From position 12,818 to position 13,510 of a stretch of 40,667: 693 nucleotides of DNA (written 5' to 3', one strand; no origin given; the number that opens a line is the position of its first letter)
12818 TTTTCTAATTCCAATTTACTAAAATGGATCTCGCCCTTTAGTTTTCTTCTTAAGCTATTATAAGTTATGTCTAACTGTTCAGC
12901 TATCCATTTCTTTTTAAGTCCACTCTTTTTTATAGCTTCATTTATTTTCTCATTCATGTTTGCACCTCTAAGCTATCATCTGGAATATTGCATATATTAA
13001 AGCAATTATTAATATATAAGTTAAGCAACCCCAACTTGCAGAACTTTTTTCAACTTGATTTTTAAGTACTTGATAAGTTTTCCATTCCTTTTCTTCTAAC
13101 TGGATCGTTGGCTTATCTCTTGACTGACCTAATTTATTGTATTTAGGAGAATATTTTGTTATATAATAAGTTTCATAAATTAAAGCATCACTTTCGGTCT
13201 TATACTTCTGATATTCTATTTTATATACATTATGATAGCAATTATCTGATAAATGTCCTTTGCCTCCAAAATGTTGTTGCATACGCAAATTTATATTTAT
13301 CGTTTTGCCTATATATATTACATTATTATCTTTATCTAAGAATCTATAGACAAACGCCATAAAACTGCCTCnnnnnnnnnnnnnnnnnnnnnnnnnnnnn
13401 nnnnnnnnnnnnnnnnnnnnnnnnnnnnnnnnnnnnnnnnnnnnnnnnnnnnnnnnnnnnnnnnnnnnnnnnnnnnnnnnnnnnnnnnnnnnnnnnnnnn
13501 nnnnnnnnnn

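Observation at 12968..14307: Operon pairing a membrane-anchored FtsK/HerA-like ATPase with a tail-anchored GIY-YIG nuclease: candidate exclusion/defence or DNA-transfer module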

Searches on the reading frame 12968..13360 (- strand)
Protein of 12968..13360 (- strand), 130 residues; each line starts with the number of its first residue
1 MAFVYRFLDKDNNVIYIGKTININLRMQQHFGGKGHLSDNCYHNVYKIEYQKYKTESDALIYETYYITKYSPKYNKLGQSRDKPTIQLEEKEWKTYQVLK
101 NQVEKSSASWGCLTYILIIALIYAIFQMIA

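Call 3: search_protein_families(library=pfam, proteins=[window:12968-13360:-], max_evalue=1)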
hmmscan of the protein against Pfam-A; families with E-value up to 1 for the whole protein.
window:12968-13360:- (130 aa): 5 families
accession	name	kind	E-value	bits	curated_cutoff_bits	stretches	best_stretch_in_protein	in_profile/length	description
PF01541.30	GIY-YIG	-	2.2e-15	57.2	22.6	1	2-75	2-78/78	GIY-YIG catalytic domain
PF19239.5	GIY_YIG_domain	-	0.004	17.4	21.4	1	14-97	66-146/163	GIY-YIG domain-containing protein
PF20815.3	GIY_YIG_2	-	0.018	15.4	22.4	1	9-36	28-57/153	GIY-YIG catalytic domain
PF20381.4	Rv1476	-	0.19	11.9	26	1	66-125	80-139/156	Membrane protein Rv1476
PF19835.5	SegE_GIY-YIG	-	0.62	10.7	25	0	1-107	17-115/123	Putative endonuclease segE, GIY-YIG domain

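Call 4: search_protein_families(library=phrogs, proteins=[window:12968-13360:-], max_evalue=0.01)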
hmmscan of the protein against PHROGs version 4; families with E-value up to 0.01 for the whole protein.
window:12968-13360:- (130 aa): 8 families
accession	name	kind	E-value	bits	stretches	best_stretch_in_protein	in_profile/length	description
phrog_35456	-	unknown function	4e-23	83.1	1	3-94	8-99/189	-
phrog_16880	-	DNA, RNA and nucleotide metabolism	8.2e-09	36.6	1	3-82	8-82/162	endonuclease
phrog_314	-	DNA, RNA and nucleotide metabolism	8.3e-08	32.6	1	1-84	178-270/574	homing endonuclease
phrog_22664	-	unknown function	1.2e-07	31.6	1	4-91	20-110/610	-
phrog_2937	-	unknown function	5e-07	30.4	1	1-97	1-97/244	-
phrog_19235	-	unknown function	3.4e-06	27.7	1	4-79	23-97/251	-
phrog_3312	-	DNA, RNA and nucleotide metabolism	4.4e-05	24.6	1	4-78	8-77/175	endonuclease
phrog_1111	-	DNA, RNA and nucleotide metabolism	0.0036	18.2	0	4-28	38-61/139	endonuclease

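Call 8: search_dna_similar(query=window:12968-13360:-, collection=phages, mode=protein, max_rows=40)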
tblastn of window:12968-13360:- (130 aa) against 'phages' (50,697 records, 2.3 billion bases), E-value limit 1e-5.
Records with a match: 34; places in all: 34; records where one place covers at least 80% of the query: 2.
Best place of each record, by identity: <60% 34.
By first word of the organism name: Bacillus 25; Vibrio 5; Arthrobacter 2; Xanthomonas 1; Clostridium 1.
By host as written in the record: Bacillus anthracis Sterne 10; Bacillus anthracis 7; Bacillus cereus 4; Vibrio crassostreae 3; - 3; Bacillus cereus VKM B-370 2; Arthrobacter globiformis B-2979 2; Bacillus sp. C30 1; and 2 more.
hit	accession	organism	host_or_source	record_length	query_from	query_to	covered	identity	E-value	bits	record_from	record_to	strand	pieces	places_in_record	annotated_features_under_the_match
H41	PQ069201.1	Bacillus phage C30-3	Bacillus sp. C30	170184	3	97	73%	46.9%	2e-19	88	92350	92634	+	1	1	record has no annotation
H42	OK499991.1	Bacillus phage vB_BanS_Sophrita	Bacillus anthracis Sterne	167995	3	114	86%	39.7%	2e-19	88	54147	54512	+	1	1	excinuclease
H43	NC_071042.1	Bacillus phage vB_BanS_Sophrita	Bacillus anthracis Sterne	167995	3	114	86%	39.7%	2e-19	88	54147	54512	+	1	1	excinuclease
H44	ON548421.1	Bacillus phage vB_BanS-Thrax5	Bacillus anthracis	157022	3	98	74%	43.3%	3e-18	85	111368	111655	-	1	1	nucleotide excision repair endonuclease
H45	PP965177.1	Bacillus phage KoopaTroopa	Bacillus thuringiensis serovar kurstaki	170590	3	97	73%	43.8%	2e-17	82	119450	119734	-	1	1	GIY-YIG endonuclease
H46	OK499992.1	Bacillus phage vB_BanS_Nate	Bacillus anthracis Sterne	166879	3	97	73%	43.8%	1e-16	80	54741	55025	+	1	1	GIY-YIG nuclease family protein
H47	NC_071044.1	Bacillus phage vB_BanS_Nate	Bacillus anthracis Sterne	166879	3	97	73%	43.8%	1e-16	80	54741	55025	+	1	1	GIY-YIG nuclease family protein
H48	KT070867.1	Bacillus phage PBC2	Bacillus cereus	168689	3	91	68%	45.6%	1e-16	80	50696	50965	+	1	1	hypothetical protein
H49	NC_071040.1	Bacillus phage PBC2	Bacillus cereus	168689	3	91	68%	45.6%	1e-16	80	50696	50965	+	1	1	hypothetical protein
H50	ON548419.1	Bacillus phage vB_BanS-Thrax3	Bacillus anthracis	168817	3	91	68%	45.6%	1e-16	80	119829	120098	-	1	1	nucleotide excision repair endonuclease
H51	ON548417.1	Bacillus phage vB_BanS-Thrax1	Bacillus anthracis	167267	3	91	68%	45.6%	2e-16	79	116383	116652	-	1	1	nucleotide excision repair endonuclease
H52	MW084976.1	Bacillus phage Kirov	Bacillus cereus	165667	3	90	68%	44.9%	4e-18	84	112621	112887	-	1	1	GIY-YIG endonuclease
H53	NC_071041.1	Bacillus phage Kirov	Bacillus cereus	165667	3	90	68%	44.9%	4e-18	84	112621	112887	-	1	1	GIY-YIG endonuclease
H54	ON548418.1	Bacillus phage vB_BanS-Thrax2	Bacillus anthracis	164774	3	97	73%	40.6%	1e-14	74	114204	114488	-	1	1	nucleotide excision repair endonuclease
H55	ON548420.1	Bacillus phage vB_BanS-Thrax4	Bacillus anthracis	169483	3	93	70%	41.3%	1e-14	74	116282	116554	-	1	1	nucleotide excision repair endonuclease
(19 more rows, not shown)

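Call 16: get_annotated_region(hit=H42, flank=4000)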
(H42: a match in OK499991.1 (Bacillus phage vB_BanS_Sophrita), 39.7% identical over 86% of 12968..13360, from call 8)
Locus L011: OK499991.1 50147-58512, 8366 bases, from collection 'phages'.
description: Bacillus phage vB_BanS_Sophrita, complete genome.
organism: Bacillus phage vB_BanS_Sophrita (NCBI taxid 2894790)
taxonomy: Viruses; Duplodnaviria; Heunggongvirae; Uroviricota; Caudoviricetes; Joanripponvirinae; Sophritavirus; Sophritavirus sophrita
host: Bacillus anthracis Sterne; source: raw sewage; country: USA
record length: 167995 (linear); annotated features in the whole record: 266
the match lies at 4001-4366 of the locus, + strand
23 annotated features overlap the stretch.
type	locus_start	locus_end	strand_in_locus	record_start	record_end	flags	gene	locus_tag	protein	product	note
CDS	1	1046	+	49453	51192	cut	-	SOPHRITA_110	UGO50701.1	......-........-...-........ exonuclease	gp110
CDS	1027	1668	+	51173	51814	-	-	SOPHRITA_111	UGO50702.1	GIY-YIG endonuclease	gp111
CDS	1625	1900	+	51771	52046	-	-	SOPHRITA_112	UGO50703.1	hypothetical protein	gp112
CDS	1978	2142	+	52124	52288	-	-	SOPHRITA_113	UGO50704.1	membrane protein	gp113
CDS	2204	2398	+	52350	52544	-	-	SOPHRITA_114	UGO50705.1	hypothetical protein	gp114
CDS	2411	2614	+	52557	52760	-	-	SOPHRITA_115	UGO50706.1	hypothetical protein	gp115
CDS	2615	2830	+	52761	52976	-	-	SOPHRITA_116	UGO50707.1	hypothetical protein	gp116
CDS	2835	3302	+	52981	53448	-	-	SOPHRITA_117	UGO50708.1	RNase III inhibitor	gp117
CDS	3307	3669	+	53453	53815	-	-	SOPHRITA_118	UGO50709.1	signal peptide-containing lipoprotein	gp118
CDS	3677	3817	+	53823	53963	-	-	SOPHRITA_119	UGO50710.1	hypothetical protein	gp119; hypothetical protein, partial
CDS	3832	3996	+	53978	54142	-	-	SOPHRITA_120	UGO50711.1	hypothetical protein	gp120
CDS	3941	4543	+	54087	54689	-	-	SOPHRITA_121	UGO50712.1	excinuclease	gp121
CDS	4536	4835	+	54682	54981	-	-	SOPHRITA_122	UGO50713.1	hypothetical protein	gp122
CDS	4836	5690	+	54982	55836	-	-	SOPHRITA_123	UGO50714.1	hypothetical protein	gp123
CDS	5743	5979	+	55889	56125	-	-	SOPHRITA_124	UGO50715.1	hypothetical protein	gp124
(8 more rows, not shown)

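Call 18: search_protein_families(library=padloc, proteins=[window:12968-13360:-], max_evalue=0.1)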
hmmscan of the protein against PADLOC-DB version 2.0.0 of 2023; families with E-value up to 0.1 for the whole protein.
window:12968-13360:- (130 aa): 0 families

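Call 20: find_homologous_proteins(query=window:12968-13360:-)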
Query window:12968-13360:- (130 aa): 231 proteins with E <= 0.001 among 237 candidates; the best 120 are listed.
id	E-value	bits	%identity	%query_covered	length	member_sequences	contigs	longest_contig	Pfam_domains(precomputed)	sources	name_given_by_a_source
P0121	3.6e-79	281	96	100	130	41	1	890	PF01541.31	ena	-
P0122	3.7e-71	255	86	100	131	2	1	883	PF01541.31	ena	-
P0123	1.1e-69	250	82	99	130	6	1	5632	PF01541.31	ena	-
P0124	4.4e-69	248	88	98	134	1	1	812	PF01541.31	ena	-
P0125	3.4e-66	239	81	100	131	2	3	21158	PF01541.31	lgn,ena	-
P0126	5.6e-66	238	82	100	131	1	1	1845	PF01541.31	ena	-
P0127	8.5e-66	238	81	100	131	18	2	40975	PF01541.31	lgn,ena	-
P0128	9.5e-66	237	82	100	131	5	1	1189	PF01541.31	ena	-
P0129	4.5e-64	232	80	100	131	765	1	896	PF01541.31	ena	-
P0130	4.7e-64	232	79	100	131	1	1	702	PF01541.31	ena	-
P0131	8.0e-64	231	80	100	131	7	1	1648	PF01541.31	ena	-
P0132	9.4e-64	231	77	100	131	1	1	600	PF01541.31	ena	-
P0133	9.9e-63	228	77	100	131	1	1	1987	PF01541.31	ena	-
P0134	2.9e-60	220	79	100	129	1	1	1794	PF01541.31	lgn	-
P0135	1.8e-59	217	78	100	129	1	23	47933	PF01541.31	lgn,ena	-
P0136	2.0e-59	217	77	100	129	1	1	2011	PF01541.31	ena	-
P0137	2.4e-59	217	77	100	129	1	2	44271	PF01541.31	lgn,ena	-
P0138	5.7e-59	216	76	100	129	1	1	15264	PF01541.31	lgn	-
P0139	2.5e-58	214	72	100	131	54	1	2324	PF01541.31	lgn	-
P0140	1.5e-57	211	75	100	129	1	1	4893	PF01541.31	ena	-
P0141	6.3e-57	209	75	100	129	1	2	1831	PF01541.31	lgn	-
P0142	1.1e-56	208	71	100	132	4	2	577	PF01541.31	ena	-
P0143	2.2e-55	204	72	99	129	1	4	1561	PF01541.31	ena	-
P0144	3.5e-55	203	72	99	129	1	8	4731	PF01541.31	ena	-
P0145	4.7e-55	203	71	99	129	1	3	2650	PF01541.31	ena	-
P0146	4.9e-55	203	72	99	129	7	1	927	PF01541.31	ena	-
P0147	9.7e-55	202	72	99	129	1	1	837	PF01541.31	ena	-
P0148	1.0e-54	202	71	99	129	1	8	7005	PF01541.31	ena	-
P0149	1.1e-54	202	71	99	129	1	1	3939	PF01541.31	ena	-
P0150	1.5e-54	201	71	99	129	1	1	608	PF01541.31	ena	-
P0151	1.6e-54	201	71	99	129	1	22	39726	PF01541.31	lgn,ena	-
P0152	5.2e-54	200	71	99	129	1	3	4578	PF01541.31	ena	-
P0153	6.6e-54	199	71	99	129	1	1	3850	PF01541.31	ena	-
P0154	7.7e-54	199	71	99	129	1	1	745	PF01541.31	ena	-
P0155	7.9e-53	196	71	99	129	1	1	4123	PF01541.31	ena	-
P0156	1.3e-51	192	64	99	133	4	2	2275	PF01541.31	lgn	-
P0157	2.3e-51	191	67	99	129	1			PF01541.31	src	-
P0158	4.9e-51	190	64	99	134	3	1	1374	PF01541.31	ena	-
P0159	2.5e-50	188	67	100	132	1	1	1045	PF01541.31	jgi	jgi:excinuclease UvrABC nuclease subunit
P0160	2.6e-50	188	78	83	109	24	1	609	PF01541.31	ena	-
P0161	1.4e-49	185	63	98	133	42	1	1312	PF01541.31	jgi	jgi:excinuclease UvrABC nuclease subunit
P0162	2.5e-49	184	62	99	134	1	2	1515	PF01541.31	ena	-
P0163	2.9e-49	184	62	99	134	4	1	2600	PF01541.31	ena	-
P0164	3.2e-47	178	63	100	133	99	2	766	PF01541.31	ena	-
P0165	3.3e-47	178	63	100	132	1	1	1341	PF01541.31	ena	-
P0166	7.0e-47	176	63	99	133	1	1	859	PF01541.31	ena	-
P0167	1.1e-46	176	63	100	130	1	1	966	PF01541.31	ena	-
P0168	1.2e-46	176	64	100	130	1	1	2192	PF01541.31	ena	-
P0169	2.3e-46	175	66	100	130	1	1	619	PF01541.31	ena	-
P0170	3.5e-46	174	65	100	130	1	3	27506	PF01541.31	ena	-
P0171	5.7e-46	174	65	100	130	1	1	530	PF01541.31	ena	-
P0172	1.3e-45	172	65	100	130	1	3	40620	PF01541.31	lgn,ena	-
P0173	1.3e-45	172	63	100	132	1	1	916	PF01541.31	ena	-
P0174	1.7e-45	172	68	100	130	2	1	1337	PF01541.31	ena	-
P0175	2.4e-45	172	67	100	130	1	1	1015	PF01541.31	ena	-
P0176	8.6e-45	170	66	100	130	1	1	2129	PF01541.31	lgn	-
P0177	9.8e-45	170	66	100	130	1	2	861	PF01541.31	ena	-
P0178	1.4e-44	169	66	100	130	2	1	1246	PF01541.31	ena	-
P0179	1.5e-44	169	66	100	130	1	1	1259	PF01541.31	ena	-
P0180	2.1e-44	168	66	100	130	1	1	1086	PF01541.31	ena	-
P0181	2.7e-44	168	66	100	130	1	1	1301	PF01541.31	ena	-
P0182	4.9e-44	167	66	100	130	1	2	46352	PF01541.31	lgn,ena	-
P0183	5.8e-44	167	75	77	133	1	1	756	PF01541.31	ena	-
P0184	5.9e-44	167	63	100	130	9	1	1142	PF01541.31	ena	-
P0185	7.1e-44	167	74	77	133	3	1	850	PF01541.31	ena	-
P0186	9.7e-44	166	66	100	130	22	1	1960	PF01541.31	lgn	-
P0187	2.1e-43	165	74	75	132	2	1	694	PF01541.31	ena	-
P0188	2.8e-43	165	74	77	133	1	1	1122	PF01541.31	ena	-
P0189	3.4e-43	165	65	98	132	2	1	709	PF01541.31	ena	-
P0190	3.9e-43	164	63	100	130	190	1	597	PF01541.31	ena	-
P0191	5.0e-43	164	72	77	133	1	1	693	PF01541.31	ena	-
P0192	6.6e-43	164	64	100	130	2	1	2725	PF01541.31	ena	-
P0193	1.3e-42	163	71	77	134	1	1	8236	PF01541.31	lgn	-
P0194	1.5e-42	162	72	77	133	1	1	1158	PF01541.31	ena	-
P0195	1.5e-42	162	73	77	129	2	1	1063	PF01541.31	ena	-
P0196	2.1e-42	162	64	100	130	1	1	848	PF01541.31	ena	-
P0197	2.1e-42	162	63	100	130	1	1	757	PF01541.31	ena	-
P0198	2.8e-42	162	72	77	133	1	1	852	PF01541.31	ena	-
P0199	2.9e-42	162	63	100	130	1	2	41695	PF01541.31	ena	-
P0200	4.5e-42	161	63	100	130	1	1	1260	PF01541.31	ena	-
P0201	5.5e-42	161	63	100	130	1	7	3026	PF01541.31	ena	-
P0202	6.5e-42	160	71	77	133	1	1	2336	PF01541.31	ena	-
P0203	6.6e-42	160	71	77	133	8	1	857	PF01541.31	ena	-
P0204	6.6e-42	160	71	75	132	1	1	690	PF01541.31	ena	-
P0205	8.8e-42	160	63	100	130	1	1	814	PF01541.31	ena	-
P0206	1.3e-41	160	70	77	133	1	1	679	PF01541.31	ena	-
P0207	1.3e-41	160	69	77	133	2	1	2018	PF01541.31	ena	-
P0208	1.8e-41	159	59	96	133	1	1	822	PF01541.31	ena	-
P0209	1.9e-41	159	70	77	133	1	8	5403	PF01541.31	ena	-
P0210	2.3e-41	159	60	96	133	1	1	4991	PF01541.31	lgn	-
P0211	2.5e-41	159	63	100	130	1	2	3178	PF01541.31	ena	-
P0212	2.5e-41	159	71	77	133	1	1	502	PF01541.31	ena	-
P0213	2.5e-41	159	70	77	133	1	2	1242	PF01541.31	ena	-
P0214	2.5e-41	159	62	96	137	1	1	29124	PF01541.31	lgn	-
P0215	3.3e-41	158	71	77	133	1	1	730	PF01541.31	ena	-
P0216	4.0e-41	158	70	77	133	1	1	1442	PF01541.31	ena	-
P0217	4.9e-41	158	70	77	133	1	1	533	PF01541.31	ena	-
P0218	4.9e-41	158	70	77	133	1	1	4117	PF01541.31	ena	-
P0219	6.8e-41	157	57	99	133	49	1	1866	PF01541.31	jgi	jgi:excinuclease UvrABC nuclease subunit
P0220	7.9e-41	157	69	77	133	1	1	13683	PF01541.31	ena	-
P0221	8.7e-41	157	69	77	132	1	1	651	PF01541.31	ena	-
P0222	9.0e-41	157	62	100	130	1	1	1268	PF01541.31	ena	-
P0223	9.9e-41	157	72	77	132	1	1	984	PF01541.31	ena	-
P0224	1.1e-40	156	56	97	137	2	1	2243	PF01541.31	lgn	-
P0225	1.5e-40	156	58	100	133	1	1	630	PF01541.31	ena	-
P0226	1.9e-40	156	70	75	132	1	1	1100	PF01541.31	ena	-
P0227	2.3e-40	155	72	77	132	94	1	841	PF01541.31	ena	-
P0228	2.5e-40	155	71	77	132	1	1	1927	PF01541.31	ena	-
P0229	2.8e-40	155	59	98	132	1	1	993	PF01541.31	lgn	-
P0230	2.9e-40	155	61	99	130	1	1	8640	PF01541.31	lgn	-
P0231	3.2e-40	155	73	77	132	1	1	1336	PF01541.31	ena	-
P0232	3.3e-40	155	70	77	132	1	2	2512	PF01541.31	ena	-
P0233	5.0e-40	154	71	77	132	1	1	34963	PF01541.31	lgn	-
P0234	5.2e-40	154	69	75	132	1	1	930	PF01541.31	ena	-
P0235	5.6e-40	154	72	77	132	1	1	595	PF01541.31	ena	-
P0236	6.3e-40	154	72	77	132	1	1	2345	PF01541.31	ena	-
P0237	6.6e-40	154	72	77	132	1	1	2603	PF01541.31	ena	-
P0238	6.8e-40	154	72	77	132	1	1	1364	PF01541.31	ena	-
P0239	6.9e-40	154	72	77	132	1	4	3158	PF01541.31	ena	-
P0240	7.1e-40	154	72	77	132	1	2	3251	PF01541.31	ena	-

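Call 23: find_encoding_contigs(protein=P0233, flank=5000, max_places=2)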
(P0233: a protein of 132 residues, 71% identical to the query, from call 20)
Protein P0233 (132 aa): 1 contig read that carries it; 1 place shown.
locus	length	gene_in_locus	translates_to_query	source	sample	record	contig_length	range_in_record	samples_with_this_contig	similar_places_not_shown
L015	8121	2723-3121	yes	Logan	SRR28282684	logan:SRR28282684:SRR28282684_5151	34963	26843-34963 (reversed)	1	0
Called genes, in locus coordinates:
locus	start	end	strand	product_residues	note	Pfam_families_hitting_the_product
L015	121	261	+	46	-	-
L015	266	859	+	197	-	-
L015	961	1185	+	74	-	-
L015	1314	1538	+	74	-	-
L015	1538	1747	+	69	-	-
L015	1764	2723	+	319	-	PF01580:FtsK_SpoIIIE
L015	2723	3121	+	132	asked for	PF01541:GIY-YIG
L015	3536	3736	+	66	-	PF13744:HTH_37 (weak), PF13560:HTH_31, PF12844:HTH_19, PF13443:HTH_26, PF01381:HTH_3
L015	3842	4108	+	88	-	-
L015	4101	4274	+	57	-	-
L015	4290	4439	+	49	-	-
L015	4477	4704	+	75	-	-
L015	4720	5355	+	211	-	PF04404:ERF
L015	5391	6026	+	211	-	PF02732:ERCC4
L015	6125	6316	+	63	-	PF12844:HTH_19 (weak), PF13443:HTH_26 (weak), PF01381:HTH_3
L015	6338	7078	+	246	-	PF09524:Phg_2220_C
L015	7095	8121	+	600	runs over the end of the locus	PF01807:Zn_ribbon_DnaG, PF13155:Toprim_2, PF13362:Toprim_3 (weak), PF13662:Toprim_4, PF13481:AAA_25, PF03796:DnaB_C, PF06745:ATPase (weak)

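Call 24: find_encoding_contigs(protein=P0214, flank=5000, max_places=2)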
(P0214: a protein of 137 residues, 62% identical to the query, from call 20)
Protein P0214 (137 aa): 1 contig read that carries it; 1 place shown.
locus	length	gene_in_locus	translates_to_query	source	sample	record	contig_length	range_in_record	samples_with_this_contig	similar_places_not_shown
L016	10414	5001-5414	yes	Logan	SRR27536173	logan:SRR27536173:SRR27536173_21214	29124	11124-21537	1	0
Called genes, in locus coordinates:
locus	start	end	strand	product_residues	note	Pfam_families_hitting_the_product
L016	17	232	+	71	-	-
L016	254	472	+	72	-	-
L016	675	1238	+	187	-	PF00239:Resolvase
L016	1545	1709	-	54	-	PF04014:MazE_antitoxin (weak)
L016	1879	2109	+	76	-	-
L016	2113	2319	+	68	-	-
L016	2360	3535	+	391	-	PF01580:FtsK_SpoIIIE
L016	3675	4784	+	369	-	PF19835:SegE_GIY-YIG (weak), PF07460:NUMOD3 (weak), PF22083:I-HmuI_NUMOD-like (faint)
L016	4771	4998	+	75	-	PF01381:HTH_3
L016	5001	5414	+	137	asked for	PF01541:GIY-YIG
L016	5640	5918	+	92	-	-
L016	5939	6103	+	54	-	-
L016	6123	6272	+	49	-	-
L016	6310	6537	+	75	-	-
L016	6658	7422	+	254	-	-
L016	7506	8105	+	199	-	PF02732:ERCC4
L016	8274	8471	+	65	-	PF05339:DUF739 (weak), PF12844:HTH_19 (weak), PF01381:HTH_3, PF13443:HTH_26 (weak)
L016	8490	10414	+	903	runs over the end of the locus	PF01807:Zn_ribbon_DnaG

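Call 26: search_solved_structures(query=window:12968-13360:-, max_evalue=1, show_alignments=2)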
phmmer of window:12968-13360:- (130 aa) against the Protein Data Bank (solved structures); distinct sequences matched with E-value up to 1: 6.
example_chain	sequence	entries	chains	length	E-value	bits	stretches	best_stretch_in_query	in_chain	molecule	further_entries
1yd6_A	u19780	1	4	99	6.3e-06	29.5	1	5-77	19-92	UvrC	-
1ycz_A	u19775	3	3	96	0.054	16.8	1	5-76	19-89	UvrABC system protein C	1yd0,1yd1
1yd2_A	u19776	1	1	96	0.071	16.4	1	10-76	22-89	UvrABC system protein C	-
1yd3_A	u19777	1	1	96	0.13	15.5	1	5-76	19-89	UvrABC system protein C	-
1yd4_A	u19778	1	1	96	0.19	15.1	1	5-76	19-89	UvrABC system protein C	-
1yd5_A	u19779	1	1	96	0.42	13.9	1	5-75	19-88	UvrABC system protein C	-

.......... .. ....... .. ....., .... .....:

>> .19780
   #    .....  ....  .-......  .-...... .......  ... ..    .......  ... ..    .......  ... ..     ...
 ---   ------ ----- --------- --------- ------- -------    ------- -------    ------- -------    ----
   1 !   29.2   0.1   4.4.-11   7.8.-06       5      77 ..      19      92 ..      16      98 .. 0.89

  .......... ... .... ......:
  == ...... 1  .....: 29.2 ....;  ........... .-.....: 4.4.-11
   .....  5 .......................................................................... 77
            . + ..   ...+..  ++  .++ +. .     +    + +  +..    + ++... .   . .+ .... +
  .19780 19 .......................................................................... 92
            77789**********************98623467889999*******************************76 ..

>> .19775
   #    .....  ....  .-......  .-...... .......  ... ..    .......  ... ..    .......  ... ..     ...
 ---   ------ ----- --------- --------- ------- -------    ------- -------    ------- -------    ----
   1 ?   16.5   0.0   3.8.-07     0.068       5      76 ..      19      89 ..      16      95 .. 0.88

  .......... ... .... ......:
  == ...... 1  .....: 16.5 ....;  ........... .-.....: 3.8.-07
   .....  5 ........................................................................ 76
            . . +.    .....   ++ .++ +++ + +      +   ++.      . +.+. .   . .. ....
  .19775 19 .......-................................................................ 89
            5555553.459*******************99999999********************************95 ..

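Call 37: search_protein_families(library=pfam, proteins=[L015:1764-2723:+, L016:2360-3535:+], max_evalue=0.01)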
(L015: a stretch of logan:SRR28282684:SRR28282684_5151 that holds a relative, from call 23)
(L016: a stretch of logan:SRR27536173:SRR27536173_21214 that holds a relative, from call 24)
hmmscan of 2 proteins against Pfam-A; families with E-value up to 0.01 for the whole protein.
L015:1764-2723:+ (319 aa): 3 families
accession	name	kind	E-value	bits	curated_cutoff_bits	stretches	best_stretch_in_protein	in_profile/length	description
PF01580.24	FtsK_SpoIIIE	-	4.9e-15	56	24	1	75-217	17-154/221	FtsK/SpoIIIE family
PF01637.24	ATPase_2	-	7.5e-05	23.1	33.2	1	98-222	23-135/225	ATPase domain predominantly from Archaea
PF13173.12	AAA_14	-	0.0081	16.6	27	0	98-183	5-92/129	AAA domain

L016:2360-3535:+ (391 aa): 1 family
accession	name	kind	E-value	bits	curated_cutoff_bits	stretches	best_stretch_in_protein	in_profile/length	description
PF01580.24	FtsK_SpoIIIE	-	4.7e-21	75.7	24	1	131-333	16-196/221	FtsK/SpoIIIE family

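Call 61: predict_structure(alignment_id=A3)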
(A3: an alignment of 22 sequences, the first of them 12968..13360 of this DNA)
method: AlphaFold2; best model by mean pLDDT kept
length: 130 residues; sequences in the alignment: 22
mean_pLDDT: 84.8   pTM: 0.67
mean pLDDT of the five models: 84.8, 84.5, 76.0, 72.6, 69.7
residues with pLDDT >= 90: 67; 70-90: 42; 50-70: 18; < 50: 3
segments of 3 or more residues with pLDDT < 50: none
pLDDT, mean of each block of 10 residues (from residue 1): 94 94 93 86 93 92 89 70 67 89 58 86 92
secondary structure, 60 per line:
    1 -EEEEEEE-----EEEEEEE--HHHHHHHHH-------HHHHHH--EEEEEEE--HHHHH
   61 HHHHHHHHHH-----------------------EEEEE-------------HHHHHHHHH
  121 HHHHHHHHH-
elements in order: E2-8 E14-20 H23-31 H39-44 E47-53 H56-70 E94-98 H112-129
